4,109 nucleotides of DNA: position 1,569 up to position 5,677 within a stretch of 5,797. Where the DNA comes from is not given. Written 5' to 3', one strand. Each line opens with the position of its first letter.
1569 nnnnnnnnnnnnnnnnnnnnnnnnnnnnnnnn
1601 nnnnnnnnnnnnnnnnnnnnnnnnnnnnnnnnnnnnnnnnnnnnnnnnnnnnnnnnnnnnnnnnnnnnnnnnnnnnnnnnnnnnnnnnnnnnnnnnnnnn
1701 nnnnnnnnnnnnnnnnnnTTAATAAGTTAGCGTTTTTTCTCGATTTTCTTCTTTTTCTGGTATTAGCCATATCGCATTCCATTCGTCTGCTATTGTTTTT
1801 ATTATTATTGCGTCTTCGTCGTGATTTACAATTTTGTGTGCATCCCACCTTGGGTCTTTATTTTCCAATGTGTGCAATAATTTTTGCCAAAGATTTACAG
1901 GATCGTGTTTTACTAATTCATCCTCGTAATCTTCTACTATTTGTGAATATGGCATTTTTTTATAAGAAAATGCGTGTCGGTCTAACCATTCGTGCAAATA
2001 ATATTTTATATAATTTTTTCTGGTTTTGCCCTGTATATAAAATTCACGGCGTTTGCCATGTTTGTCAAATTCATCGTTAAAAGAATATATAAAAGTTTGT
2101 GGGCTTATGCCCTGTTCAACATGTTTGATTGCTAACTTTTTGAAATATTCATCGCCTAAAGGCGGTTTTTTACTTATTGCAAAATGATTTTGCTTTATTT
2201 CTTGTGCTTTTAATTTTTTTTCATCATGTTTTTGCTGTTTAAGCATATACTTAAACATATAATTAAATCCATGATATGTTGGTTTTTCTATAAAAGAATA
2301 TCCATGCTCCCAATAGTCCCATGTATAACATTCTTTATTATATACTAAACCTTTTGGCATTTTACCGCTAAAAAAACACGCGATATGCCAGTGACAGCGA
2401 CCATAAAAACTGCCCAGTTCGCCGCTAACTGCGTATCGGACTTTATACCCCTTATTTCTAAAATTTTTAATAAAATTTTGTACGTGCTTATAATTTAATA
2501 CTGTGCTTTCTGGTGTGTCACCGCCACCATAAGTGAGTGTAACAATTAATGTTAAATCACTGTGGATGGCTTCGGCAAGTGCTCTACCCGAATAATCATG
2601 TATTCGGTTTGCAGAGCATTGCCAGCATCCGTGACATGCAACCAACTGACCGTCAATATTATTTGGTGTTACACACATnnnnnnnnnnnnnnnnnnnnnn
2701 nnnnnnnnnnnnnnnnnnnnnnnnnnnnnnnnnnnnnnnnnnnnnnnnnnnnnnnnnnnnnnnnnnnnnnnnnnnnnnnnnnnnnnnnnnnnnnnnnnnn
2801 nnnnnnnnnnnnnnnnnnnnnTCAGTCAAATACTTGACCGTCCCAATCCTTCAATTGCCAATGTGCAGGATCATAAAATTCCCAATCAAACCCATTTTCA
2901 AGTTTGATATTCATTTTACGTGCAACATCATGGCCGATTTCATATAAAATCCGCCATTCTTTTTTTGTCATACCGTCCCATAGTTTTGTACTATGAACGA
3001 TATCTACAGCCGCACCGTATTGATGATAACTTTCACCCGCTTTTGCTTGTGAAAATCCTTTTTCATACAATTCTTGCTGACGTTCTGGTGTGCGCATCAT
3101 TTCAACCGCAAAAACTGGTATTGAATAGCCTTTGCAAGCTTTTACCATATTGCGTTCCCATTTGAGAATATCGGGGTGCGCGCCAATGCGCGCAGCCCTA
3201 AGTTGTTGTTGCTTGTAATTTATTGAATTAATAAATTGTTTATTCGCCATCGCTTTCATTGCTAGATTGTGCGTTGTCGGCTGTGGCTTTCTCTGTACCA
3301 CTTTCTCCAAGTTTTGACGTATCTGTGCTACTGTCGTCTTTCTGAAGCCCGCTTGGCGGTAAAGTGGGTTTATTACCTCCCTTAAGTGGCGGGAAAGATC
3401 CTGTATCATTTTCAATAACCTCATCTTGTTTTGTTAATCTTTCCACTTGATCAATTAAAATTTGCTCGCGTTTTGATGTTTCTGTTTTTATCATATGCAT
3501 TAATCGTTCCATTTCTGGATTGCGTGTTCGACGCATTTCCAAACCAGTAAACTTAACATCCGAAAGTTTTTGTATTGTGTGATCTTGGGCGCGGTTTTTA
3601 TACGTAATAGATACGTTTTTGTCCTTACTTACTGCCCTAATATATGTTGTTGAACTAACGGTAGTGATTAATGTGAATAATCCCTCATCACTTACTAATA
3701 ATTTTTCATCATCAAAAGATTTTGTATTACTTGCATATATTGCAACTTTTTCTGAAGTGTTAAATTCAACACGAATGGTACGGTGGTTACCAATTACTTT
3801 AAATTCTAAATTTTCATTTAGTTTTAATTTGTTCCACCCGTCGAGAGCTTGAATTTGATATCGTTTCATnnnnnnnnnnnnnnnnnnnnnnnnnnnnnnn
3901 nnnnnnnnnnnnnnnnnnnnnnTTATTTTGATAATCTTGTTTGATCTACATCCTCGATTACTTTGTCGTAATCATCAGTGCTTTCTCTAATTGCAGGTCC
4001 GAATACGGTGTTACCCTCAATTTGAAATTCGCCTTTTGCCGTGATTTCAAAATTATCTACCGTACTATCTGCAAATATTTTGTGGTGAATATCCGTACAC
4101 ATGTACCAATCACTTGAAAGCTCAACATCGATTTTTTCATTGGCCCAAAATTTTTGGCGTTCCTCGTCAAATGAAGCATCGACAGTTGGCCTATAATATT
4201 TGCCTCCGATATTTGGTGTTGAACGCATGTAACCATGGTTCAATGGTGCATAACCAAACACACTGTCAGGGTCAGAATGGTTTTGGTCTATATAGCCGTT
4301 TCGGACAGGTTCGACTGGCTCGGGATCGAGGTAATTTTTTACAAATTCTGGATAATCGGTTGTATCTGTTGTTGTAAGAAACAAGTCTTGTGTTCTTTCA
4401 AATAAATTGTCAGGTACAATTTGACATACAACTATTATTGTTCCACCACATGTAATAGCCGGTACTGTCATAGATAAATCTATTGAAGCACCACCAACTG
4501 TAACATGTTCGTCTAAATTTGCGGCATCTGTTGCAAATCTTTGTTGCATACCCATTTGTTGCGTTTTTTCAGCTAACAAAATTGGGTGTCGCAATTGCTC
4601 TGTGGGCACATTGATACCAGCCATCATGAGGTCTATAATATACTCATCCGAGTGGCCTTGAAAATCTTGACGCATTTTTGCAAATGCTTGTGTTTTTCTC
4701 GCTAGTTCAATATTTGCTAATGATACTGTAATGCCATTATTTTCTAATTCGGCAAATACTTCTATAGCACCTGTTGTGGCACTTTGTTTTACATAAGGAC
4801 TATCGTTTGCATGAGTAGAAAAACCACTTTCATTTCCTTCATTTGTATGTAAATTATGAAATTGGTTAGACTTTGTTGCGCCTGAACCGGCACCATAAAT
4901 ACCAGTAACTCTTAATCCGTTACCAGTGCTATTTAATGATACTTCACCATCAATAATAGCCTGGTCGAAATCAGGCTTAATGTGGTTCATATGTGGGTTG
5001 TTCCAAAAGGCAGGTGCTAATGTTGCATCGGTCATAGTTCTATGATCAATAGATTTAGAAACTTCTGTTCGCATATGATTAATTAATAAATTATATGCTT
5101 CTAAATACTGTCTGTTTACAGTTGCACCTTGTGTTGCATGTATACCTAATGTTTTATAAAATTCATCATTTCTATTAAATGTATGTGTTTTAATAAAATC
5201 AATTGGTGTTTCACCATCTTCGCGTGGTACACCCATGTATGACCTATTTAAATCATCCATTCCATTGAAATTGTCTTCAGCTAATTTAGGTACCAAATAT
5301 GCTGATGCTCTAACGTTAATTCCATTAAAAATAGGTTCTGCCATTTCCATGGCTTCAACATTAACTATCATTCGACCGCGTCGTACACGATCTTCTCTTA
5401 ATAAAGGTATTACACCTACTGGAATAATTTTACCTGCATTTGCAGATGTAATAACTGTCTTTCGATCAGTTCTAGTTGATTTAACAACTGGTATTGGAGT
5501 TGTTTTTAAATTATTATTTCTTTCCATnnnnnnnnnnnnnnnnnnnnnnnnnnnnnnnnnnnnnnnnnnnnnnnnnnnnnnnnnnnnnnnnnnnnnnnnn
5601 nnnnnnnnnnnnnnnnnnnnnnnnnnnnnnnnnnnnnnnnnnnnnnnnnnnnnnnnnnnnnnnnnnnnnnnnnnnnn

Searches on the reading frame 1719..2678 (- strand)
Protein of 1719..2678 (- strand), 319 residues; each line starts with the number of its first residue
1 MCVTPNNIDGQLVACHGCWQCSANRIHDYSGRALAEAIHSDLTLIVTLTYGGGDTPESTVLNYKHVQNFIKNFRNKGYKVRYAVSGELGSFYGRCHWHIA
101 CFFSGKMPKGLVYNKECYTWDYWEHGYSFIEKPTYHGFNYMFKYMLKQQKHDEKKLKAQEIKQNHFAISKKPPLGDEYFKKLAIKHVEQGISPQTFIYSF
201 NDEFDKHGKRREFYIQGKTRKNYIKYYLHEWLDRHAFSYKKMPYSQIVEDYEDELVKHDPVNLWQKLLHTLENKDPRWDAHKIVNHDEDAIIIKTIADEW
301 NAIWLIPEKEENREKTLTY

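Call 6: search_protein_families(library=phrogs, proteins=[window:1719-2678:-], max_evalue=0.01)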
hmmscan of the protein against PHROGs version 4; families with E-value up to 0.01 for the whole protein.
window:1719-2678:- (319 aa): 1 family
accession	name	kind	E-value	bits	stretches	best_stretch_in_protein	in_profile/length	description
phrog_942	-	DNA, RNA and nucleotide metabolism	4.5e-28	99.8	1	8-187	84-279/501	replication initiation protein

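Call 15: find_related_loci(query=window:1719-2678:-, collection=viral_contigs, flank=6000)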
Query window:1719-2678:- (319 aa) in viral_contigs; peptide patterns used: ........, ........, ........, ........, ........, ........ (x = any residue, [..] = any of these).
3 stretches matched a pattern; 3 encode a relative of the query (tblastn E <= 1e-3); 3 distinct loci.
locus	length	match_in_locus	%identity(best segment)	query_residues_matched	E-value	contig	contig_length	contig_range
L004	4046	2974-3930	97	1-319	0e+0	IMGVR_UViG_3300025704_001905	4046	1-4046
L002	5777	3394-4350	97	1-319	0e+0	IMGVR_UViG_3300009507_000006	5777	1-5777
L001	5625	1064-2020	93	1-319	0e+0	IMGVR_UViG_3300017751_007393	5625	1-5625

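Call 54: search_protein_families(library=pfam, proteins=[window:1719-2678:-], max_evalue=0.01)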
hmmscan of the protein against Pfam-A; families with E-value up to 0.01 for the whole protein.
window:1719-2678:- (319 aa): 1 family
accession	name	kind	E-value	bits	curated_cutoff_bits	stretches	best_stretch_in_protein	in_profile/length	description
PF23343.2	REP_ORF2-G2P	-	1.2e-14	54.8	27.8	1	44-148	2-98/99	Replication-associated protein ORF2/G2P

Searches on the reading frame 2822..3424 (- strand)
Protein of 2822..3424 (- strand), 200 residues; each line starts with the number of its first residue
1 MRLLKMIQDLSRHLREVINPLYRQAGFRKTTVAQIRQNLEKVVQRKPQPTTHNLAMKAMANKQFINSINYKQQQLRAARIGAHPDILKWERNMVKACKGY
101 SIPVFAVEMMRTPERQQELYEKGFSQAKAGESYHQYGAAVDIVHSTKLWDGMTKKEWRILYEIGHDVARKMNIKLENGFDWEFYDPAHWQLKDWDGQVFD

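Call 6: search_protein_families(library=phrogs, proteins=[window:2822-3424:-], max_evalue=0.01)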
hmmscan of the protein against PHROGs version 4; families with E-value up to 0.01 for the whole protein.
window:2822-3424:- (200 aa): 6 families
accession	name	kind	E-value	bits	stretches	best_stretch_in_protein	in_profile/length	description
phrog_465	-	lysis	2.6e-16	60.8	1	81-195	55-169/292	endolysin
phrog_5115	-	moron, auxiliary metabolic gene and host takeover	2.3e-09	37.9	1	88-195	22-125/283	ferredoxin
phrog_2649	-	lysis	1.4e-08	35.9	1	94-196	25-132/261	endolysin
phrog_6523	-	lysis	2.2e-07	31.9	1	88-194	23-133/255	endolysin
phrog_1768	-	lysis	4.6e-05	22.2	1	51-191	895-1038/1577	endolysin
phrog_15351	-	lysis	0.0036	17.7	1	81-194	19-139/289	endolysin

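Call 54: search_protein_families(library=pfam, proteins=[window:2822-3424:-], max_evalue=0.01)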
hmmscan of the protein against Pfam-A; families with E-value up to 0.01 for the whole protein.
window:2822-3424:- (200 aa): 3 families
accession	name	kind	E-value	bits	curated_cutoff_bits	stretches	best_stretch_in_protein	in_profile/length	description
PF02557.22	VanY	-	1.7e-05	25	25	1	83-148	5-80/132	D-alanyl-D-alanine carboxypeptidase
PF13539.11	Peptidase_M15_4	-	0.0001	23.2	25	1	128-190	4-69/70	D-alanyl-D-alanine carboxypeptidase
PF11059.14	DUF2860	-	0.0029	17.3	22.9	1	52-154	124-221/294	Protein of unknown function (DUF2860)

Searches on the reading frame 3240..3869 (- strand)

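Call 6: search_protein_families(library=phrogs, proteins=[window:3240-3869:-], max_evalue=0.01)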
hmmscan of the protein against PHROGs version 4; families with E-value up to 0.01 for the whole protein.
window:3240-3869:- (209 aa): 1 family
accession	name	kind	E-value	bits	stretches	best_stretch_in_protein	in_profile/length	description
phrog_1414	-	unknown function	0.0026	19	1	55-86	11-42/61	-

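Call 54: search_protein_families(library=pfam, proteins=[window:3240-3869:-], max_evalue=0.01)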
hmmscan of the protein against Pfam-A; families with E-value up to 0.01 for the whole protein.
window:3240-3869:- (209 aa): 0 families

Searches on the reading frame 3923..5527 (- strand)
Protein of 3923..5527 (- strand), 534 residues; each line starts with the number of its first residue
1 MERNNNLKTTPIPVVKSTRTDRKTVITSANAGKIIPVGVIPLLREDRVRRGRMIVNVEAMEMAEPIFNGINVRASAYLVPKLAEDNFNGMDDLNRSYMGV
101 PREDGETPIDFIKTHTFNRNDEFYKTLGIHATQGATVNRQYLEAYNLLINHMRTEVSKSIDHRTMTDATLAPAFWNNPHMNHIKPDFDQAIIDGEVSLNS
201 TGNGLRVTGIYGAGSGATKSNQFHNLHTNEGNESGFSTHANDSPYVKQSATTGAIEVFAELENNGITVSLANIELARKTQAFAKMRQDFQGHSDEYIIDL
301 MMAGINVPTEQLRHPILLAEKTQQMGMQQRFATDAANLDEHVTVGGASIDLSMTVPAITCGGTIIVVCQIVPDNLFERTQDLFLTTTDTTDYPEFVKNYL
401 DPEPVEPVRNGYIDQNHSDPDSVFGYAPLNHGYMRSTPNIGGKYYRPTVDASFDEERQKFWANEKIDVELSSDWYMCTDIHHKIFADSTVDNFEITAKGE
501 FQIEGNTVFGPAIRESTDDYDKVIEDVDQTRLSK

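Call 6: search_protein_families(library=phrogs, proteins=[window:3923-5527:-], max_evalue=0.01)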
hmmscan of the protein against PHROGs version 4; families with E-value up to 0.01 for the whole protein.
window:3923-5527:- (534 aa): 1 family
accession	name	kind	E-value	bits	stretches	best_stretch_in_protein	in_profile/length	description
phrog_514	-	head and packaging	1.1e-10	41.8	1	15-497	22-497/531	major head protein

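Call 12: find_related_loci(query=window:3923-5527:-, collection=viral_contigs, flank=6000)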
Query window:3923-5527:- (534 aa) in viral_contigs; peptide patterns used: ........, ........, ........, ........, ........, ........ (x = any residue, [..] = any of these).
4 stretches matched a pattern; 4 encode a relative of the query (tblastn E <= 1e-3); 4 distinct loci.
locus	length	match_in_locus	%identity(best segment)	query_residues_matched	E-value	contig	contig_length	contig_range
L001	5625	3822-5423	95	1-534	0e+0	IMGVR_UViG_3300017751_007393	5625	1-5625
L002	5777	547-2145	80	1-534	0e+0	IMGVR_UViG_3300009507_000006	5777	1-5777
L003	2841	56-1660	79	1-534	0e+0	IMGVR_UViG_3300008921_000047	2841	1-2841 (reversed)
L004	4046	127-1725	80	1-534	0e+0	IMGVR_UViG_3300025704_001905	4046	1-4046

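Call 18: search_dna_similar(query=window:3923-5527:-, collection=phages, mode=protein, max_rows=30)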
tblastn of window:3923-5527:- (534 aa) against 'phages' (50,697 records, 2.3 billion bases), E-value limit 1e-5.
Records with a match: 71; places in all: 71; records where one place covers at least 80% of the query: 71.
Best place of each record, by identity: <60% 71.
By first word of the organism name: Rhizobium 27; Tortoise 18; Flyfo 11; Microviridae 7; Roseobacter 6; Rattus 2.
By host as written in the record: Gopherus morafkai 18; Pteropus tonganus 11; Ciona robusta 7; Roseobacter sp. FZCC0023 5; Rattus norvegicus 2; Rhizobium etli T3_5 2; Rhizobium etli T3_4 2; Rhizobium etli T1_10 2; and 22 more.
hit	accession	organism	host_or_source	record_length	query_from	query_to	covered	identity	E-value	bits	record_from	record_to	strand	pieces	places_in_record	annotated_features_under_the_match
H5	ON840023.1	Rattus norvegicus microvirus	Rattus norvegicus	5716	1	534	100%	45.2%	9e-148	471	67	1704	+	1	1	major capsid protein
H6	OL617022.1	Flyfo microvirus Tbat2_98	Pteropus tonganus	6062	9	534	99%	44.8%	1e-135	438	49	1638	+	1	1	major capsid protein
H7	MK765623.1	Tortoise microvirus 70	Gopherus morafkai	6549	1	534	100%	44.0%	1e-140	453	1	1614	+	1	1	major capsid protein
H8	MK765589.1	Tortoise microvirus 39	Gopherus morafkai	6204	7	534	99%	44.3%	2e-143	460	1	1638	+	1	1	major capsid protein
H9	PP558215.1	Roseobacter phage CRPss-152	Roseobacter sp. FZCC0023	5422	9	534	99%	44.4%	3e-127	413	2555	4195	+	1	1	major capsid protein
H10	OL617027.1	Flyfo microvirus Tbat2_112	Pteropus tonganus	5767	9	534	99%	44.1%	2e-140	451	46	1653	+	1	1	major capsid protein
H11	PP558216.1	Roseobacter phage CRPss-153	Roseobacter sp. FZCC0023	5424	9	534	99%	44.0%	1e-127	414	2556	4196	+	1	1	major capsid protein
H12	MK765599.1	Tortoise microvirus 47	Gopherus morafkai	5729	26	534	95%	45.2%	2e-138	445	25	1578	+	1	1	major capsid protein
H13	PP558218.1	Roseobacter phage CRPss-155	Roseobacter sp. FZCC0023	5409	11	534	98%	43.8%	3e-126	410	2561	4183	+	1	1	major capsid protein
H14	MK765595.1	Tortoise microvirus 43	Gopherus morafkai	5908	1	534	100%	42.9%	3e-136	439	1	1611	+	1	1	major capsid protein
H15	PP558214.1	Roseobacter phage CRPss-151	Roseobacter sp. FZCC0023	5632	9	534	99%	43.4%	1e-130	423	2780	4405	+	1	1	major capsid protein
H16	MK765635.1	Tortoise microvirus 82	Gopherus morafkai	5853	5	534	99%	43.1%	2e-139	448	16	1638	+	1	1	major capsid protein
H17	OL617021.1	Flyfo microvirus Tbat2_95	Pteropus tonganus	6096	5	534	99%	42.9%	1e-126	413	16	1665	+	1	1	major capsid protein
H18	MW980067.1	Rhizobium phage RHEph17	Rhizobium etli sv. phaseoli N741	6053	9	534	99%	42.8%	2e-126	412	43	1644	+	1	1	putative major capsid protein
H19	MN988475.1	Rhizobium phage RHph_TM3_3_5B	Rhizobium etli T3_5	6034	9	534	99%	42.8%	7e-128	416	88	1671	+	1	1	putative major capsid protein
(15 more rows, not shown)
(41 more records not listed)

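Call 54: search_protein_families(library=pfam, proteins=[window:3923-5527:-], max_evalue=0.01)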
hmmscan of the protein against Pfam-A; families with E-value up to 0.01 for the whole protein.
window:3923-5527:- (534 aa): 0 families
